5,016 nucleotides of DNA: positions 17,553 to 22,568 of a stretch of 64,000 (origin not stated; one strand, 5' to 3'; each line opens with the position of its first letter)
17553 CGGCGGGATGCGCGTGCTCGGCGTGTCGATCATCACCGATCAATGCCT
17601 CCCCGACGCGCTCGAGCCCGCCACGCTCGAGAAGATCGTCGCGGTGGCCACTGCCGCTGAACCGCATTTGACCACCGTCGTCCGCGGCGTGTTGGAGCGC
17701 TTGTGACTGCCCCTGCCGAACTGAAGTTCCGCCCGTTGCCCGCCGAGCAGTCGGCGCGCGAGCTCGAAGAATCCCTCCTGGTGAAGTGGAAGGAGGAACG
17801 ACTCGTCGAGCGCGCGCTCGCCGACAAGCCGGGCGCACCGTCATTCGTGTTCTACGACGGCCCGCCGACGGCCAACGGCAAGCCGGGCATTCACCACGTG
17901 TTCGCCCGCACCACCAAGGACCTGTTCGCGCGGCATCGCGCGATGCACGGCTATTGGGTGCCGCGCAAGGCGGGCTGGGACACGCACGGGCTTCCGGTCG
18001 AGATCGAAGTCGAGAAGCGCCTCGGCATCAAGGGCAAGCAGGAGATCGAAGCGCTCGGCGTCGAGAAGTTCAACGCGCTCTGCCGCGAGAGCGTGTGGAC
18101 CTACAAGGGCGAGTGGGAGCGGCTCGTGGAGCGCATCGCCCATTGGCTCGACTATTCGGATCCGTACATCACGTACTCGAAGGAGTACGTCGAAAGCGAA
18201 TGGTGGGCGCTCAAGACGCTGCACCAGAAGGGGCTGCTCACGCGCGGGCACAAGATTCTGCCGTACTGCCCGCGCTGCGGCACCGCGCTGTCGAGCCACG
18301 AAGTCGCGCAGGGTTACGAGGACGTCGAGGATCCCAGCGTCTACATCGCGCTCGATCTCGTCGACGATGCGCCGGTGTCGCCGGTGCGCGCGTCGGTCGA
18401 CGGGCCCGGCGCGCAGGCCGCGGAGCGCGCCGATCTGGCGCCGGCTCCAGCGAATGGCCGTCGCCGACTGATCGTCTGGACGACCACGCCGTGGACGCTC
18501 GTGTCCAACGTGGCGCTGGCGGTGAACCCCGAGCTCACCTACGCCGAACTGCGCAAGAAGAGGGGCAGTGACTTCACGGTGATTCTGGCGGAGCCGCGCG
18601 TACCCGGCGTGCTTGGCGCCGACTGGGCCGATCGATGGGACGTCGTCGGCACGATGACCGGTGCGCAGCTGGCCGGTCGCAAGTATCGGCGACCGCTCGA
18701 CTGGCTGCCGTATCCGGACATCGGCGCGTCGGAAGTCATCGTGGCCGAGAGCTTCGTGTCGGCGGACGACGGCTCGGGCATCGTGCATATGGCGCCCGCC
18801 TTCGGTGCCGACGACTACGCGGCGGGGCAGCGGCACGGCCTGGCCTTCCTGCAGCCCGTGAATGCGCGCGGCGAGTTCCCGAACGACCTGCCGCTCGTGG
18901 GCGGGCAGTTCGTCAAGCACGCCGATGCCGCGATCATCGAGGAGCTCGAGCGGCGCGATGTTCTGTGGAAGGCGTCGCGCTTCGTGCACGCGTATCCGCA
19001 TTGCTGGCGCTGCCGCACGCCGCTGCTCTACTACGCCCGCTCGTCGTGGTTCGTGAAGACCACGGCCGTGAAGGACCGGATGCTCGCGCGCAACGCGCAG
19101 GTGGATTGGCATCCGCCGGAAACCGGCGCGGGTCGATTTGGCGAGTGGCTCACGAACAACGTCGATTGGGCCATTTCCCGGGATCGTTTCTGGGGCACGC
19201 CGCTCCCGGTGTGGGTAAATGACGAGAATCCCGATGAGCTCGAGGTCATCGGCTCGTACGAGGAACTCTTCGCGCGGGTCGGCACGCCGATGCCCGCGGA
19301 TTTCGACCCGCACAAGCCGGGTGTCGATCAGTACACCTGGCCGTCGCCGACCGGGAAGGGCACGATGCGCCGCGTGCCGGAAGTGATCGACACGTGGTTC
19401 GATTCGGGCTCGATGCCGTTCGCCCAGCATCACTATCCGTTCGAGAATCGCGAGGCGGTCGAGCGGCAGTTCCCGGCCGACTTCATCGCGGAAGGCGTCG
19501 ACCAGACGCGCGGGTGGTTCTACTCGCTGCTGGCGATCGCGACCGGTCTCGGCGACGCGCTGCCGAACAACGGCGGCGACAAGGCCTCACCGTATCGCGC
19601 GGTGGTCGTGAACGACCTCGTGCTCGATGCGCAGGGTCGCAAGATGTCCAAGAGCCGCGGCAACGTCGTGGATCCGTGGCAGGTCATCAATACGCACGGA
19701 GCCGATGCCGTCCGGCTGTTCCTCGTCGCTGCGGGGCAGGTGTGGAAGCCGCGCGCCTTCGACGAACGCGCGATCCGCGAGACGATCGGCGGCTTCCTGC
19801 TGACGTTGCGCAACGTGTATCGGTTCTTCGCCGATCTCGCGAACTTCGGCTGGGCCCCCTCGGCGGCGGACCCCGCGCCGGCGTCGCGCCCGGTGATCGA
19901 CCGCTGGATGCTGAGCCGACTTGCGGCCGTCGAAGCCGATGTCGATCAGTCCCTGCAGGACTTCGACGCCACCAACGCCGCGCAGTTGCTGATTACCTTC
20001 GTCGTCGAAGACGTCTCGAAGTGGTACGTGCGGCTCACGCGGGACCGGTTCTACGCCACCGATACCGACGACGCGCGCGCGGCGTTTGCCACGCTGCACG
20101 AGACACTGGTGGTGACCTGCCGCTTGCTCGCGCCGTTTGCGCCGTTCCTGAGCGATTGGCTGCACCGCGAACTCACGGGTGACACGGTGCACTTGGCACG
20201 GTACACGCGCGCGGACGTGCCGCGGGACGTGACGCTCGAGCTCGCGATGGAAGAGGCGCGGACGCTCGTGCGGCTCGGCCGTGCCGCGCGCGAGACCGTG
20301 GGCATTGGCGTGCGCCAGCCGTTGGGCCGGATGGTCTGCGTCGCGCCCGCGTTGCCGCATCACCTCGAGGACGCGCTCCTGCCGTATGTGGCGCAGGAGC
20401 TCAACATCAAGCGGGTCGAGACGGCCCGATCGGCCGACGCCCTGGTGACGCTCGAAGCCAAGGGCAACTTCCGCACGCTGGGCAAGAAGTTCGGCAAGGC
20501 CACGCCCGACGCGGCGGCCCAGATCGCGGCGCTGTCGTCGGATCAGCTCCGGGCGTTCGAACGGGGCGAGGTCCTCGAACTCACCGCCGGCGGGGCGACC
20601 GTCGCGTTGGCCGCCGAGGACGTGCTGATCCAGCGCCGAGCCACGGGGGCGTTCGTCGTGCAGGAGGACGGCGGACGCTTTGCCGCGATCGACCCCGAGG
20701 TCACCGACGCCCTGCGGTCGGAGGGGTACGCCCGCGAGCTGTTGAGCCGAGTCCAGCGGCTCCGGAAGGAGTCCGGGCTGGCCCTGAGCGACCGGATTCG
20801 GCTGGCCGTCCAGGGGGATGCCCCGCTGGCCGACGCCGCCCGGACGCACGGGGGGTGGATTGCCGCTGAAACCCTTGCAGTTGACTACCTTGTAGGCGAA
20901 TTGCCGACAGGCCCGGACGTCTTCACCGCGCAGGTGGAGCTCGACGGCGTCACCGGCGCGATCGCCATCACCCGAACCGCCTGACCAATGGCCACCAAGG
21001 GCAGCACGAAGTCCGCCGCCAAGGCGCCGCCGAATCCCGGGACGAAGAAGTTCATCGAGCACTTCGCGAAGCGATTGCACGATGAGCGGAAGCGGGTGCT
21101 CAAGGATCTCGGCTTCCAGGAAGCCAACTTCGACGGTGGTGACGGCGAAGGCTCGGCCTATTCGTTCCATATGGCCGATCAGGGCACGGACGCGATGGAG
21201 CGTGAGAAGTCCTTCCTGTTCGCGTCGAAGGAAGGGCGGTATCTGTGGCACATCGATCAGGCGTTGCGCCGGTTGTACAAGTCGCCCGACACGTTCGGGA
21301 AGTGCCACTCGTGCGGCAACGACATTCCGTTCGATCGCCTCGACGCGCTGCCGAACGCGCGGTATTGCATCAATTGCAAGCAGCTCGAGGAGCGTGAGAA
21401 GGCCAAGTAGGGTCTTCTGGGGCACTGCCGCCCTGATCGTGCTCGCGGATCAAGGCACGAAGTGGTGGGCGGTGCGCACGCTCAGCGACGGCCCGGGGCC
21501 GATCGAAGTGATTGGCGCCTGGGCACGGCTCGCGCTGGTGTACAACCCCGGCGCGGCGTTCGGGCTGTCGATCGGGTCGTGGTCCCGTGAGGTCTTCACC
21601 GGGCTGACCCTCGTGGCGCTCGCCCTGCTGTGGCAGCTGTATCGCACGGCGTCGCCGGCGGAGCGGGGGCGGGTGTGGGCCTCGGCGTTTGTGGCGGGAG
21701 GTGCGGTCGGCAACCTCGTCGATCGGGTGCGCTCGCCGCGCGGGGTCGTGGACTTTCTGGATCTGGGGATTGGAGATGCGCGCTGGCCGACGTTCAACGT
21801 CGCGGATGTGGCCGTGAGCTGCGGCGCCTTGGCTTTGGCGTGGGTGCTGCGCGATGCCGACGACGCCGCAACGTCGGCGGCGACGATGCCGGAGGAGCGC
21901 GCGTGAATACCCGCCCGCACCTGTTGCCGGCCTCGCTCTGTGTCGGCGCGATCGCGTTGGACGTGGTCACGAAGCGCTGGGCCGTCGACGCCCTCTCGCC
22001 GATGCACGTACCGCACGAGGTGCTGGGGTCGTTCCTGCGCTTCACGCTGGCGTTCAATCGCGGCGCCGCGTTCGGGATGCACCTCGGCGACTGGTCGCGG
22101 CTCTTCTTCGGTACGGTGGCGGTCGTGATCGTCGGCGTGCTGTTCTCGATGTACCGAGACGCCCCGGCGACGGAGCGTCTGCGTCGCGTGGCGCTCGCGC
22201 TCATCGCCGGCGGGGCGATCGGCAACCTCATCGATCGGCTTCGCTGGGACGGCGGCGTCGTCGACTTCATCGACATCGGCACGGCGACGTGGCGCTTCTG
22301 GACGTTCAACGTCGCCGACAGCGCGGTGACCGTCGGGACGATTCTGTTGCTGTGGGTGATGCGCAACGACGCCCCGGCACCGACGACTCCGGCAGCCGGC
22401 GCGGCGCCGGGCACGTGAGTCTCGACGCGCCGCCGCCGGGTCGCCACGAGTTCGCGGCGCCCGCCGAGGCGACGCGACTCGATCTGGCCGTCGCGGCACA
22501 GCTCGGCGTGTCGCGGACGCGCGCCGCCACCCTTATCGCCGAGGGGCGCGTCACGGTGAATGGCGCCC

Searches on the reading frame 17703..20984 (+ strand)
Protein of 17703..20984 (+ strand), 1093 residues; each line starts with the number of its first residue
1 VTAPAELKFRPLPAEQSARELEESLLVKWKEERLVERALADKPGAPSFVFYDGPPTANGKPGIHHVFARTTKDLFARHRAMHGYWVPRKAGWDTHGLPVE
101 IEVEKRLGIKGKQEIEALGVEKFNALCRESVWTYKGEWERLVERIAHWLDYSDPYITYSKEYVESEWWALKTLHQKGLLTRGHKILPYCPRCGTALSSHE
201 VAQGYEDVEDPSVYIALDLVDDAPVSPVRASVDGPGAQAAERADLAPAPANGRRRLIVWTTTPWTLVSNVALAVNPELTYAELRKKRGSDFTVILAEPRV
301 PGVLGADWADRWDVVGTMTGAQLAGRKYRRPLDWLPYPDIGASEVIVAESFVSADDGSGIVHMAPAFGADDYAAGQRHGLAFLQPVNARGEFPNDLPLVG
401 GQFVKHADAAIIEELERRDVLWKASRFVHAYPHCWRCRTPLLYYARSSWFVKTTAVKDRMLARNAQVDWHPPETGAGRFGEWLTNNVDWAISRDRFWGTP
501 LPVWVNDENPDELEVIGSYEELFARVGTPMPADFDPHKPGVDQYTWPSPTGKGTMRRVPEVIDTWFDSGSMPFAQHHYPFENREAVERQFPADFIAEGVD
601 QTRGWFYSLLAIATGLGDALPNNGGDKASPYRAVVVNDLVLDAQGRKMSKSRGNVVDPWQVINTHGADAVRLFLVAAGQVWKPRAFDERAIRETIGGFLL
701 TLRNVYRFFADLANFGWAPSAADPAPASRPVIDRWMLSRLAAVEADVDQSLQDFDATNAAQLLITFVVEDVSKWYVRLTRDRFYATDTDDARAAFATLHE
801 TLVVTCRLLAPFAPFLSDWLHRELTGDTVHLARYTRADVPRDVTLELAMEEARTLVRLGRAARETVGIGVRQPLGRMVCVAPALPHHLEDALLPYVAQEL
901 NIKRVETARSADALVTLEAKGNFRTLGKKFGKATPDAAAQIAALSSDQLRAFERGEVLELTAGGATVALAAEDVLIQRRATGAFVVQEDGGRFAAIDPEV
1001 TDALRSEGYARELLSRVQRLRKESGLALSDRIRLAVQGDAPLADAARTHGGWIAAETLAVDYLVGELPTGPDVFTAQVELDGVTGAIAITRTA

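Call 9: search_protein_families(library=pfam, proteins=[window:17703-20984:+], max_evalue=0.001)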
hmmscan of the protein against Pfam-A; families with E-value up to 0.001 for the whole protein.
window:17703-20984:+ (1093 aa): 4 families
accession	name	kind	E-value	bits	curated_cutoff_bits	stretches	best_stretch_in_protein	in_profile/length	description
PF00133.28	tRNA-synt_1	-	1.5e-120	403.2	22.7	1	26-677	3-405/414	tRNA synthetases class I (I, L, M and V)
PF19302.4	DUF5915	-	5.5e-47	160.3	27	1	896-1089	4-192/195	Domain of unknown function (DUF5915)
PF08264.19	Anticodon_1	-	1.1e-26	93.9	25.1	1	733-874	1-144/148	Anticodon-binding domain of tRNA ligase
PF09334.17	tRNA-synt_1g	-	3e-13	49.8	20.1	1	634-693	315-373/391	tRNA synthetases class I (M)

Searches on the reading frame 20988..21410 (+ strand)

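Call 9: search_protein_families(library=pfam, proteins=[window:20988-21410:+], max_evalue=0.001)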
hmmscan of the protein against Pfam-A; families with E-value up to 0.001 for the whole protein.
window:20988-21410:+ (140 aa): 1 family
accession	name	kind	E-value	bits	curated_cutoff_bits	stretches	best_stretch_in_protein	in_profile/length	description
PF01258.23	zf-dskA_traR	-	2e-11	44.1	24.9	1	102-136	2-36/36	Prokaryotic dksA/traR C4-type zinc finger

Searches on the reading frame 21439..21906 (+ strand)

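Call 9: search_protein_families(library=pfam, proteins=[window:21439-21906:+], max_evalue=0.001)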
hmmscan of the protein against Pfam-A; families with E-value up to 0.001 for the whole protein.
window:21439-21906:+ (155 aa): 1 family
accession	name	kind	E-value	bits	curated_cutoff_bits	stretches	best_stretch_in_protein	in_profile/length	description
PF01252.23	Peptidase_A8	-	1.2e-33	116.7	25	1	2-135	7-138/142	Signal peptidase (SPase) II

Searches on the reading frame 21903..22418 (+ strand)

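Call 9: search_protein_families(library=pfam, proteins=[window:21903-22418:+], max_evalue=0.001)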
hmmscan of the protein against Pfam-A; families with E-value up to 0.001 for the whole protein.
window:21903-22418:+ (171 aa): 1 family
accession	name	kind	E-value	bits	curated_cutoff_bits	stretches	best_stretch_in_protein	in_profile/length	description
PF01252.23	Peptidase_A8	-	2.6e-36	125.4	25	1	14-152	3-139/142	Signal peptidase (SPase) II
